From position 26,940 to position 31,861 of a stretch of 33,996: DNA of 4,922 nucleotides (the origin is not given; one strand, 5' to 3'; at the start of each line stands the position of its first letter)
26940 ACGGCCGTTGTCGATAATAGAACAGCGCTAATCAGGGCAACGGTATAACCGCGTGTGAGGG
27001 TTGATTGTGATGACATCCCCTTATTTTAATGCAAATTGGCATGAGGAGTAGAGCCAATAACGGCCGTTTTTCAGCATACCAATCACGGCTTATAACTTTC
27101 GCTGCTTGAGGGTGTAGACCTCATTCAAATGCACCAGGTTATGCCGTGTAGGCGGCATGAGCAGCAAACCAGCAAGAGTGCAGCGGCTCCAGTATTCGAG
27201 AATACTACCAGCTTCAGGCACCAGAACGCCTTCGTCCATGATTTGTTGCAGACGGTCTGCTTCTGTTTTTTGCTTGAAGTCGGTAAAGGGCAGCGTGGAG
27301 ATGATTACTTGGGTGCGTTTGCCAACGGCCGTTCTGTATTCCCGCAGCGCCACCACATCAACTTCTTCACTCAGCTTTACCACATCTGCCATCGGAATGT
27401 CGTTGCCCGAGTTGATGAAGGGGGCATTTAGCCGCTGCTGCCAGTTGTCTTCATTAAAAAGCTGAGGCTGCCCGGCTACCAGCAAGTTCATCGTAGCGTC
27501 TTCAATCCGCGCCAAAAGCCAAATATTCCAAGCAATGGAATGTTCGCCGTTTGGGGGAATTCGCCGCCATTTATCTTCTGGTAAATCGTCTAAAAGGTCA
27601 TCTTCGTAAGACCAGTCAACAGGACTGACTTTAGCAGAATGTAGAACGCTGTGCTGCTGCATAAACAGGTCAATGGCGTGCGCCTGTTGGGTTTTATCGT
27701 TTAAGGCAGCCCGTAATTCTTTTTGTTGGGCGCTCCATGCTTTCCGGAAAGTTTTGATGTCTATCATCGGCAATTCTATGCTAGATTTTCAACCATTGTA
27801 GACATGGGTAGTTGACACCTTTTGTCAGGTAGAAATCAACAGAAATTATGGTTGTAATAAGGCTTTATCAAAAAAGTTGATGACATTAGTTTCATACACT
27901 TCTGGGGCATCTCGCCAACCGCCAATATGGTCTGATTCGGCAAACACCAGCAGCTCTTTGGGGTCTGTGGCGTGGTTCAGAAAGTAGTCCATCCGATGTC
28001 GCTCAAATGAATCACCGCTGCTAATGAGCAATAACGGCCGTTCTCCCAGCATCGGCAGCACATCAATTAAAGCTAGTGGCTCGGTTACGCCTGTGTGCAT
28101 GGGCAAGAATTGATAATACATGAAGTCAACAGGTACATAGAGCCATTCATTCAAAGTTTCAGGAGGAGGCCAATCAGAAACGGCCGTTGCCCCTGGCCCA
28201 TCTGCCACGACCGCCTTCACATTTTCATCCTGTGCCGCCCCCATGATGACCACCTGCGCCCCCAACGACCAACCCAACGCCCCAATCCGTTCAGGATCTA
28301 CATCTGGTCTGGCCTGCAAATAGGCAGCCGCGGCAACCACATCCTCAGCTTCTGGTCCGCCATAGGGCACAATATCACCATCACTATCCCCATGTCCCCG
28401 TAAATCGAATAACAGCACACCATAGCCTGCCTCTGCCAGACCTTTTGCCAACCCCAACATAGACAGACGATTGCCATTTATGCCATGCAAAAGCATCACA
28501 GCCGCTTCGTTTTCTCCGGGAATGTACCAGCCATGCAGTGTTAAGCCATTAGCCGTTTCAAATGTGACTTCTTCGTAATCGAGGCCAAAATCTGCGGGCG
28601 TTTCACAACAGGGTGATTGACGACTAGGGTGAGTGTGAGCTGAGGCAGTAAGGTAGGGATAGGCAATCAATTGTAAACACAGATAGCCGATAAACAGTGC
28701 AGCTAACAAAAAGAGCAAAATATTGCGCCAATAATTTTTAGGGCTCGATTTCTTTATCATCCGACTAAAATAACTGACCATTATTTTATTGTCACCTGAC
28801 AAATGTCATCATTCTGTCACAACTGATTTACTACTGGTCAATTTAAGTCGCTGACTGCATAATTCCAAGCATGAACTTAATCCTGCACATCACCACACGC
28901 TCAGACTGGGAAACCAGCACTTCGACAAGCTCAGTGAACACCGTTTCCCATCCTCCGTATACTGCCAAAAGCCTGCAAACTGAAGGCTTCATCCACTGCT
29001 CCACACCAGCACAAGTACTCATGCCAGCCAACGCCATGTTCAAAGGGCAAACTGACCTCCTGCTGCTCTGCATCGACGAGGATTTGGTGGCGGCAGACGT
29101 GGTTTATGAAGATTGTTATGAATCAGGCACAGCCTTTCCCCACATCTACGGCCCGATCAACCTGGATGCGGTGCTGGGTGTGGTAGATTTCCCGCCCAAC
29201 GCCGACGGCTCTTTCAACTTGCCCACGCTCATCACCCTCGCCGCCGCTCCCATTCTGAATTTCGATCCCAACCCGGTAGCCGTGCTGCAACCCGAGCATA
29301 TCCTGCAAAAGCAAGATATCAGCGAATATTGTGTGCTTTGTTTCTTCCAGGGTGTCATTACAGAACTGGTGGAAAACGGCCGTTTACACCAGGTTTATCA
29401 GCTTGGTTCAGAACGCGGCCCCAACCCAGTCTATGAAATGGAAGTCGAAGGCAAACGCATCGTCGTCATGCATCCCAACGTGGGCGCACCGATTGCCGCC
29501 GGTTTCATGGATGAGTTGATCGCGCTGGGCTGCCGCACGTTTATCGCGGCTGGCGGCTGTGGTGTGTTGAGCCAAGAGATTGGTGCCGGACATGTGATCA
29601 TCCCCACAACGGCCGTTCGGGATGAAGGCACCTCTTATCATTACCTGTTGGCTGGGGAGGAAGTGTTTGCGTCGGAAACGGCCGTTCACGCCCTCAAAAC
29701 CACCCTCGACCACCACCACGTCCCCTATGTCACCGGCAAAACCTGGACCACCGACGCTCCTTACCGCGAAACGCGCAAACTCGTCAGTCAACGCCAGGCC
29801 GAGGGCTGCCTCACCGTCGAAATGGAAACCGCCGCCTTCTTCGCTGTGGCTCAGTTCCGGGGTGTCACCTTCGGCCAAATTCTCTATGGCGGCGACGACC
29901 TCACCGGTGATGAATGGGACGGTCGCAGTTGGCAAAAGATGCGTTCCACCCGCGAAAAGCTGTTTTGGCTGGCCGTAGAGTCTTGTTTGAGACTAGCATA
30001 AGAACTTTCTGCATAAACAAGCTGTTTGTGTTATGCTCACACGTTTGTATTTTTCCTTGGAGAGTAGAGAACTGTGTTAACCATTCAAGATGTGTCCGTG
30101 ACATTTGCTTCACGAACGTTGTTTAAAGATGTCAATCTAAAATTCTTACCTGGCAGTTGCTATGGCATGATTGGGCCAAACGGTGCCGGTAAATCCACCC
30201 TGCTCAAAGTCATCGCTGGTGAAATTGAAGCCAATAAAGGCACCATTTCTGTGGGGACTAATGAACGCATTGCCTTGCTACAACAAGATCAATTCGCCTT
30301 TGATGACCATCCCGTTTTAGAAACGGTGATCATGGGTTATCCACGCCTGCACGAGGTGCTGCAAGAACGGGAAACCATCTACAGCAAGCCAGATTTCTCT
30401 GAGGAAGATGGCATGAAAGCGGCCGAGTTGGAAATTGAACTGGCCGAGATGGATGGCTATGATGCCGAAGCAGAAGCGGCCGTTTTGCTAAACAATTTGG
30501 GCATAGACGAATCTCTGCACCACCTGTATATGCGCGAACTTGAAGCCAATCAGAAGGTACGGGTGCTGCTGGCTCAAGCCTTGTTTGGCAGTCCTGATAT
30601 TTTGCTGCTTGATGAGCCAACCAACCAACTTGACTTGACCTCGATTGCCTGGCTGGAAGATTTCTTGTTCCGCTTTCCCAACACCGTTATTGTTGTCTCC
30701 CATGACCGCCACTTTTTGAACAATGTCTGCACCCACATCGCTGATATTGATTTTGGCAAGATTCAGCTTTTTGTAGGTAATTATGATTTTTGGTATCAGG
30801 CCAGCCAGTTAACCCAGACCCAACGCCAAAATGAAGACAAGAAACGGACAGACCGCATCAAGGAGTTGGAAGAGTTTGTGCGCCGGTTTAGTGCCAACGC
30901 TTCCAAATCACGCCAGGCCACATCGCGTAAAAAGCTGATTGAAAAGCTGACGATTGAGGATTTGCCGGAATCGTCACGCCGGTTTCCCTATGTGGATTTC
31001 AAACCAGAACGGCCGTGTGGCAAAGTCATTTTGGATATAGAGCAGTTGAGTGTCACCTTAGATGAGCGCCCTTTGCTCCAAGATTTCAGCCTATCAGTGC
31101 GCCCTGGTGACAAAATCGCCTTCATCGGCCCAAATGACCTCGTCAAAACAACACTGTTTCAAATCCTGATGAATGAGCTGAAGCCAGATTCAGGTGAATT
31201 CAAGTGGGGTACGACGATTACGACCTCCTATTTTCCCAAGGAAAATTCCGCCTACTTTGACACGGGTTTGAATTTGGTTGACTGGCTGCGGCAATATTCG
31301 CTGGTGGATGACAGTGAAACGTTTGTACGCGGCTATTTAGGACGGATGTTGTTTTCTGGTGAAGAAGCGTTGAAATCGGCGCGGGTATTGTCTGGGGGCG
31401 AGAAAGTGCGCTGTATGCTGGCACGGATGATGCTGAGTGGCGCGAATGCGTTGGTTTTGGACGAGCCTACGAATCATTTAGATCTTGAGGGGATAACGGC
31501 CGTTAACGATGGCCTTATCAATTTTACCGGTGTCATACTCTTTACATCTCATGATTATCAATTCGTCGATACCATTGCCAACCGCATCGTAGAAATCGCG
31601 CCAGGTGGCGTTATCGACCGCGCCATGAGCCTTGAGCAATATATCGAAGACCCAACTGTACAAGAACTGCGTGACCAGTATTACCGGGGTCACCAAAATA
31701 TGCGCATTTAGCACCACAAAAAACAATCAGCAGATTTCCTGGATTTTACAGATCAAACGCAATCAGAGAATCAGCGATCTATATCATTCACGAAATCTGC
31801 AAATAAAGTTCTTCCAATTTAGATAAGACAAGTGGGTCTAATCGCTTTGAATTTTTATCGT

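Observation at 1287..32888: Hyper-abundant palindrome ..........: a HIP1-like word I do not recognise as described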

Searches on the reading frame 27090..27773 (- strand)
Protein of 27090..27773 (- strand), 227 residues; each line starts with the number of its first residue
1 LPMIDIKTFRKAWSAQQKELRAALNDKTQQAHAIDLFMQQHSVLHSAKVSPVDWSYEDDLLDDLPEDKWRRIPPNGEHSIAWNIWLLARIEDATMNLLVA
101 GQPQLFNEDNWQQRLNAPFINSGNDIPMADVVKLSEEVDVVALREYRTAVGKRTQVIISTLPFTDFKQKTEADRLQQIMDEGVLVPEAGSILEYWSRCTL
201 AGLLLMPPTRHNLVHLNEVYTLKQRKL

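Call 8: search_protein_families(library=pfam, proteins=[window:27090-27773:-])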
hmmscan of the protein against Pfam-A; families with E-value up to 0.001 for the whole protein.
window:27090-27773:- (227 aa): 1 family
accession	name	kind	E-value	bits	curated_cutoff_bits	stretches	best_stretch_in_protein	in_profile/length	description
PF12867.12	DinB_2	-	2.7e-09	38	24.8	1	58-169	10-98/128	DinB superfamily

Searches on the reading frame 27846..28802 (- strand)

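Call 8: search_protein_families(library=pfam, proteins=[window:27846-28802:-])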
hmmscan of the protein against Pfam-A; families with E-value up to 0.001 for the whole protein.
window:27846-28802:- (318 aa): 8 families
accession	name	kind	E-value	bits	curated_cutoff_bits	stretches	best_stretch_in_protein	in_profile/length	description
PF00561.26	Abhydrolase_1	-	8.9e-16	58.7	25.8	1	101-215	2-107/245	alpha/beta hydrolase fold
PF02129.25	Peptidase_S15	-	8.8e-12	45.7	23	1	106-205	46-130/262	X-Pro dipeptidyl-peptidase (S15 family)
PF12697.13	Abhydrolase_6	-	1.4e-11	45.9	26.3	1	103-247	2-155/217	Alpha/beta hydrolase family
PF12146.15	Hydrolase_4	-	7.4e-11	42.2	27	1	97-212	2-118/239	Serine aminopeptidase, S33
PF00326.27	Peptidase_S9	-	1.7e-08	34.7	22.6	1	122-203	10-97/213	Prolyl oligopeptidase family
PF05448.18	AXE1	-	7e-08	32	21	1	154-203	159-208/321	Acetyl xylan esterase (AXE1)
PF01738.24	DLH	-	1.3e-07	31.9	21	1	99-200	13-126/217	Dienelactone hydrolase family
PF08840.17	BAAT_C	-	0.00021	21.9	20.9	1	158-200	9-51/210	BAAT / Acyl-CoA thioester hydrolase C terminal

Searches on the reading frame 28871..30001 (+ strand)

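Call 8: search_protein_families(library=pfam, proteins=[window:28871-30001:+])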
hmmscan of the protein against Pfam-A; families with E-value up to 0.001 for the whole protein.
window:28871-30001:+ (376 aa): 2 families
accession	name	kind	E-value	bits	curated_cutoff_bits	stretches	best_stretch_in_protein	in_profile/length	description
PF01048.26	PNP_UDP_1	-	1.4e-32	113.4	25.1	1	153-350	2-209/233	Phosphorylase superfamily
PF06108.18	DUF952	-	6.3e-25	87.3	23.7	1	7-103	1-89/90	Protein of unknown function (DUF952)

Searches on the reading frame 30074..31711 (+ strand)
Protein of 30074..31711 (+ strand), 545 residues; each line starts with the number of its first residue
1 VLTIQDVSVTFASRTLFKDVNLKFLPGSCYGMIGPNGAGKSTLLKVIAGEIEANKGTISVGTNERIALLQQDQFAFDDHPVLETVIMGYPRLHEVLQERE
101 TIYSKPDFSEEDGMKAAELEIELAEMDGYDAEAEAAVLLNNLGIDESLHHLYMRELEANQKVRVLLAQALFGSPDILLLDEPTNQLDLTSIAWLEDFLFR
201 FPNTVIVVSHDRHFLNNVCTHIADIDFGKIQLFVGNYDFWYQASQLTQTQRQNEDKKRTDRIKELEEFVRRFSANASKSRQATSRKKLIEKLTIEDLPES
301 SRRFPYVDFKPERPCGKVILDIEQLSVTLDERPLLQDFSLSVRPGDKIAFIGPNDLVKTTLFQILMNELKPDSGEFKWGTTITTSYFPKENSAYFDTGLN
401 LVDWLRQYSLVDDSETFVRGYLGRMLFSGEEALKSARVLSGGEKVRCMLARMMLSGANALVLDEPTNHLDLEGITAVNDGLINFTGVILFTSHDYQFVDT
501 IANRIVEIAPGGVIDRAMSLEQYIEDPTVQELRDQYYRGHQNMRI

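Call 8: search_protein_families(library=pfam, proteins=[window:30074-31711:+])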
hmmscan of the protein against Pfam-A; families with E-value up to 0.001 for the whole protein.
window:30074-31711:+ (545 aa): 5 families
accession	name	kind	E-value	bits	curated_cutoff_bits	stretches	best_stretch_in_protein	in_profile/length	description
PF00005.33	ABC_tran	-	6e-42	143.9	25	2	17-184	1-137/137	ABC transporter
PF12848.13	ABC_tran_Xtn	-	1.6e-19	70.2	25.9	1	224-299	2-77/85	ABC transporter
PF13304.12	AAA_21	-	5.5e-10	40.2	27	1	30-66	2-44/304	AAA domain, putative AbiEii toxin, Type IV TA system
PF02463.25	SMC_N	-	3.4e-05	23.8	40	0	29-47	26-44/220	RecF/RecN/SMC N terminal domain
PF00004.35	AAA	-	7.2e-05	23.7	21.2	0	32-60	3-31/131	ATPase family associated with various cellular activities (AAA)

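Call 20: find_encoding_contigs(protein=window:30074-31711:+, flank=10000, max_places=4)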
Protein window:30074-31711:+ (545 aa): no gene with exactly this product is on record in the collection.
